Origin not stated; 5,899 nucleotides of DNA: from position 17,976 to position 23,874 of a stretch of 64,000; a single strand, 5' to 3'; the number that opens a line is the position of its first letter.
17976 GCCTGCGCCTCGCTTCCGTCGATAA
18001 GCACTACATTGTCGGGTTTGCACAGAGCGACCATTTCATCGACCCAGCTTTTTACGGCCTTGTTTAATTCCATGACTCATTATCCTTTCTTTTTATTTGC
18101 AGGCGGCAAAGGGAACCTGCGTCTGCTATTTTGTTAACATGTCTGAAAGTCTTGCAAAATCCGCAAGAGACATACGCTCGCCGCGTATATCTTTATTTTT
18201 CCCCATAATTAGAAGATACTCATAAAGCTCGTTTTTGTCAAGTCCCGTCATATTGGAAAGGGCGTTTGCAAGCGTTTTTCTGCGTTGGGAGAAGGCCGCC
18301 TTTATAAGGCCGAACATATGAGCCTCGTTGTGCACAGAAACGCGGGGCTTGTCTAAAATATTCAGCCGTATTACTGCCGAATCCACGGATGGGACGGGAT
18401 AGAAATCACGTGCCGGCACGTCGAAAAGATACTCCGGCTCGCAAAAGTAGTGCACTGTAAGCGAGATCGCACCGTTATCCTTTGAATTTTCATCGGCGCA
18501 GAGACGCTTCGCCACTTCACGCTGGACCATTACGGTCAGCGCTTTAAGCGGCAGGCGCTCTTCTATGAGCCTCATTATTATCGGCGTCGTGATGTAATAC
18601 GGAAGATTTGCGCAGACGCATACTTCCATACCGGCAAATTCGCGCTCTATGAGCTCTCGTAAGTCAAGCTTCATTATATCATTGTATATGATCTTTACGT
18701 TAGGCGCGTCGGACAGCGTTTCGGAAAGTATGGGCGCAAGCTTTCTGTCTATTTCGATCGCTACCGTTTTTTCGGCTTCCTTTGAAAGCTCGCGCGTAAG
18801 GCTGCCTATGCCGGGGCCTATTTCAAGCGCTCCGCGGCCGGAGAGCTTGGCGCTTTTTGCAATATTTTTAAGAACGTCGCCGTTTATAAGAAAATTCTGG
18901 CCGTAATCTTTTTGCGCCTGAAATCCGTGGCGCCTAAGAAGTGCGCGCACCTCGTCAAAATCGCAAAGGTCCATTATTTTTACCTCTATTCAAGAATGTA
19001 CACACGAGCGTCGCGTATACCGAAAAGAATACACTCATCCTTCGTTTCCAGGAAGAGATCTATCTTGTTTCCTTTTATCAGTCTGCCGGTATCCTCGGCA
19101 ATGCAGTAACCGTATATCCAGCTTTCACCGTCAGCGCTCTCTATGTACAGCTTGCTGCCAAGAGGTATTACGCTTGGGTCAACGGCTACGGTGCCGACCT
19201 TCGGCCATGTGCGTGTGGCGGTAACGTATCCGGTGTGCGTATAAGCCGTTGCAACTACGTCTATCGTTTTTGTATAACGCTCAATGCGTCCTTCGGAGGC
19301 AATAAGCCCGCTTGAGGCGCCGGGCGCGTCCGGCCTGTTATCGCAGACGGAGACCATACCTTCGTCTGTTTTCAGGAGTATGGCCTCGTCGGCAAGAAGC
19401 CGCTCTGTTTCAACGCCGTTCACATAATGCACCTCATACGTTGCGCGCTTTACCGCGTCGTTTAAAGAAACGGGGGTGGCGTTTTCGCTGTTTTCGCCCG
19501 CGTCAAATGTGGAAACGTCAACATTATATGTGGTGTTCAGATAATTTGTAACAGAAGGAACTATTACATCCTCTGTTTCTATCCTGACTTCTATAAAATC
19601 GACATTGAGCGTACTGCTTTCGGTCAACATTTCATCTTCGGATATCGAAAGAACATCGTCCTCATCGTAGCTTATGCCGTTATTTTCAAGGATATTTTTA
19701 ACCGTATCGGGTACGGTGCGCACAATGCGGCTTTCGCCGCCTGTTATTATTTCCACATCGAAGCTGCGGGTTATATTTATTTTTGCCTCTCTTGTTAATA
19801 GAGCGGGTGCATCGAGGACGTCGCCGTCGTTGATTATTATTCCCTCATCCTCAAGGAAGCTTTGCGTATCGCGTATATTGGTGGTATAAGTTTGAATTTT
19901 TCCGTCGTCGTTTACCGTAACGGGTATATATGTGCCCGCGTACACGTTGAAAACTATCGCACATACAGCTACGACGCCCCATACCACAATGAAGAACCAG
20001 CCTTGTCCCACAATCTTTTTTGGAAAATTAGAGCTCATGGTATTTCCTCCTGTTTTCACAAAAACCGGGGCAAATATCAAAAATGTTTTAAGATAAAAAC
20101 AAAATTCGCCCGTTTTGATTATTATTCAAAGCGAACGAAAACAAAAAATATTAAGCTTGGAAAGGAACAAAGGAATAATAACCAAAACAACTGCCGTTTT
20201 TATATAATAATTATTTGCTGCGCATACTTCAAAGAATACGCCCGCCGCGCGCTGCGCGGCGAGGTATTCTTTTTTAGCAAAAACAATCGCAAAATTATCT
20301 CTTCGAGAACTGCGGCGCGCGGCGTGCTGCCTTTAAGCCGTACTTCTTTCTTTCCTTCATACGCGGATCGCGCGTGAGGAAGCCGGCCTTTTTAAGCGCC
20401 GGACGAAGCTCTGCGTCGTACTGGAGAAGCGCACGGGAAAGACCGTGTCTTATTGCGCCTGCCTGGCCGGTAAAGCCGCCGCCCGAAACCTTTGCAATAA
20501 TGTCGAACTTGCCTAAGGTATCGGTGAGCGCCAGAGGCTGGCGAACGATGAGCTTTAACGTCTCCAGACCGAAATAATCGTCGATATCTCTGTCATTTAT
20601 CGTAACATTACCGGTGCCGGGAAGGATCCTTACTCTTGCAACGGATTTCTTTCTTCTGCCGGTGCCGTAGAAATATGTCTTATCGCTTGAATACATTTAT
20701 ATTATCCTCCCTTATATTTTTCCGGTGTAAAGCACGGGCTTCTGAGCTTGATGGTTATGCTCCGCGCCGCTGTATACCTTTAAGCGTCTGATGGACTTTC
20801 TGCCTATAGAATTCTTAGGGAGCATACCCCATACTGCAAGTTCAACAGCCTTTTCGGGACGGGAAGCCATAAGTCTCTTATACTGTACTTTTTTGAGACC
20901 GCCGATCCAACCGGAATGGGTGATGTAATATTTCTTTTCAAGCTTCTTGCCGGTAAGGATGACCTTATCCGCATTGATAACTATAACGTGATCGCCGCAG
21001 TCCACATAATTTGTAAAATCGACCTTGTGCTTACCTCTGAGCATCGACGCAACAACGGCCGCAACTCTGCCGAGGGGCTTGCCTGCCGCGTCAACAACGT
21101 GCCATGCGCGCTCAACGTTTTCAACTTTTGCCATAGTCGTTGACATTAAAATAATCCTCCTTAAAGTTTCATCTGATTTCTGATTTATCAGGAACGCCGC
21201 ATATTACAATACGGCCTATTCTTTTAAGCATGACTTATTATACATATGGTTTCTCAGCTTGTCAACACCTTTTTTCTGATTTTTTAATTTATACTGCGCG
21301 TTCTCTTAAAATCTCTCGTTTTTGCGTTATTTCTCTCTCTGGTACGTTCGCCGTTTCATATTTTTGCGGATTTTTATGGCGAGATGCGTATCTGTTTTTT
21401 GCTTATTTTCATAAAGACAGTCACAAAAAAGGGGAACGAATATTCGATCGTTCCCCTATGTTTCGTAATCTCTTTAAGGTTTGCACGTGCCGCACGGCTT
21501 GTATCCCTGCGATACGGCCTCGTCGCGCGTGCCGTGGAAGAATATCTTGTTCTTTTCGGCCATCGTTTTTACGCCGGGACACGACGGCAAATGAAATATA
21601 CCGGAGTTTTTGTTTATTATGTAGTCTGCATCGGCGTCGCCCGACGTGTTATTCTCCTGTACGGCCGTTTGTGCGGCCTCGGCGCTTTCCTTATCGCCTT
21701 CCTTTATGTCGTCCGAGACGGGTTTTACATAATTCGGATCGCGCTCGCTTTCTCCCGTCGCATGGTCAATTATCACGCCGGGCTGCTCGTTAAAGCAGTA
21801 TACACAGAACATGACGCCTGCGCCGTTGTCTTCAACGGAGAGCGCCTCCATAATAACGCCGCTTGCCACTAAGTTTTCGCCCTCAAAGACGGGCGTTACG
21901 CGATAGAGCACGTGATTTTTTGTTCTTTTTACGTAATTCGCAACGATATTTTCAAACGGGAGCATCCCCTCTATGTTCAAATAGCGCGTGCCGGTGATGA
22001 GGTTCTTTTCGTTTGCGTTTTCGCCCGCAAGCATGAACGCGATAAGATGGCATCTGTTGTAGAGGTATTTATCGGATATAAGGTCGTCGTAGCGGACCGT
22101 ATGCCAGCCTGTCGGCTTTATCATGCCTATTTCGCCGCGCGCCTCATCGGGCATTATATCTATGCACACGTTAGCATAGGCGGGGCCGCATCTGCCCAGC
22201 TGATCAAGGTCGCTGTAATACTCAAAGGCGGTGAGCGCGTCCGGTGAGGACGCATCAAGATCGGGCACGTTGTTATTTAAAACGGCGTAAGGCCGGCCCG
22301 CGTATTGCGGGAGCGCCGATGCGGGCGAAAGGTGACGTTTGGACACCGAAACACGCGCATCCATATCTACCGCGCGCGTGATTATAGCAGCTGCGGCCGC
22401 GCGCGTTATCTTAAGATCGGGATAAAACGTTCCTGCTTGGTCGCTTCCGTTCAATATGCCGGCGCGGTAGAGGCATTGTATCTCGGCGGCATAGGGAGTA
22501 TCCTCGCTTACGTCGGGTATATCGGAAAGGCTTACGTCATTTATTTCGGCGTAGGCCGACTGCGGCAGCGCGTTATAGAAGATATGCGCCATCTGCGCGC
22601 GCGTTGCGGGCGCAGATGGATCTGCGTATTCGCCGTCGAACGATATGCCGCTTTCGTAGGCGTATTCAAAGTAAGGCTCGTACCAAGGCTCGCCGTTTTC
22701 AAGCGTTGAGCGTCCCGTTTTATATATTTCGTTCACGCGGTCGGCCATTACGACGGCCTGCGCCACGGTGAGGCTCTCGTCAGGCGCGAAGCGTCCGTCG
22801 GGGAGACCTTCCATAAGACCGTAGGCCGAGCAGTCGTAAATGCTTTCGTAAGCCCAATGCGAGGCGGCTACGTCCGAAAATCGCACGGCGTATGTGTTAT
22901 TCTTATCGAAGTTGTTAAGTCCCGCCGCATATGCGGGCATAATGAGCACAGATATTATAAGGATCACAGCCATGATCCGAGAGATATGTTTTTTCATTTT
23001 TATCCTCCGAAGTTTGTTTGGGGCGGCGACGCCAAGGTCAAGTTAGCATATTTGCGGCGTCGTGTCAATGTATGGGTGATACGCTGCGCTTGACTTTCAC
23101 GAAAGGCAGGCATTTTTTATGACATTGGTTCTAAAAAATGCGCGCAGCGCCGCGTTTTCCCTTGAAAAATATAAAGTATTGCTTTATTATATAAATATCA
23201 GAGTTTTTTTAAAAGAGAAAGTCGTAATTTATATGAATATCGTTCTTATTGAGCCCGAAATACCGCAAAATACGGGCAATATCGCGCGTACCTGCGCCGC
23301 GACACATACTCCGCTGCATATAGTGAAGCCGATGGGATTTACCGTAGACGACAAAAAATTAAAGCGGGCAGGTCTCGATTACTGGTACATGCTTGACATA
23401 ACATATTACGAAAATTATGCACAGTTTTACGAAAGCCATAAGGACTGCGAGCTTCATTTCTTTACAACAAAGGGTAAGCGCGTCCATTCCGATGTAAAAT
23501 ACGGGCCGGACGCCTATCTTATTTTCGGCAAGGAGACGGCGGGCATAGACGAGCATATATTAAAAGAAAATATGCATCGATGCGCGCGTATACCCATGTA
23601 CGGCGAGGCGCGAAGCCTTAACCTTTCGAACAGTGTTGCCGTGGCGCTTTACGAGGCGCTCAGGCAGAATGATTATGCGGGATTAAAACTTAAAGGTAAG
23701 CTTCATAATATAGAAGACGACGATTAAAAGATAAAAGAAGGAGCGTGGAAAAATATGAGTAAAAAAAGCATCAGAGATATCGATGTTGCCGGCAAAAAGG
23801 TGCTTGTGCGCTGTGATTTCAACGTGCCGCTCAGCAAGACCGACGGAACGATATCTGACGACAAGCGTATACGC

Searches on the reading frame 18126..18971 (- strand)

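Call 54: search_protein_families(library=pfam, proteins=[window:18126-18971:-], max_evalue=0.00001)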
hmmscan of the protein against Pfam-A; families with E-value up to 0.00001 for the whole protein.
window:18126-18971:- (281 aa): 1 family
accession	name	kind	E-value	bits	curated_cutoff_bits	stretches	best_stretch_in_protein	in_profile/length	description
PF00398.26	RrnaAD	-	9.7e-61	205.6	24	1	17-249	2-234/263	Ribosomal RNA adenine dimethylase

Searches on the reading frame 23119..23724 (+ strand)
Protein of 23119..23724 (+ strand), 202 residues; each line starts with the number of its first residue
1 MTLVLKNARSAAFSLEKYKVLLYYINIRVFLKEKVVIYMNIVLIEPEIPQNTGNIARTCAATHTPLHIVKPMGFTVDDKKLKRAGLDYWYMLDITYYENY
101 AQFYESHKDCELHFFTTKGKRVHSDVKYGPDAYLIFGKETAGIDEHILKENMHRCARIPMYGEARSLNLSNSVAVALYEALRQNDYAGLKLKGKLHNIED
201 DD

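Call 54: search_protein_families(library=pfam, proteins=[window:23119-23724:+], max_evalue=0.00001)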
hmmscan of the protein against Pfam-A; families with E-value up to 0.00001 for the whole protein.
window:23119-23724:+ (202 aa): 1 family
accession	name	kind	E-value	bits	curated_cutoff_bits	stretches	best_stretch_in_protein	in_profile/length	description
PF00588.24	SpoU_methylase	-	1e-32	113.6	29.7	1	39-178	2-142/142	SpoU rRNA Methylase family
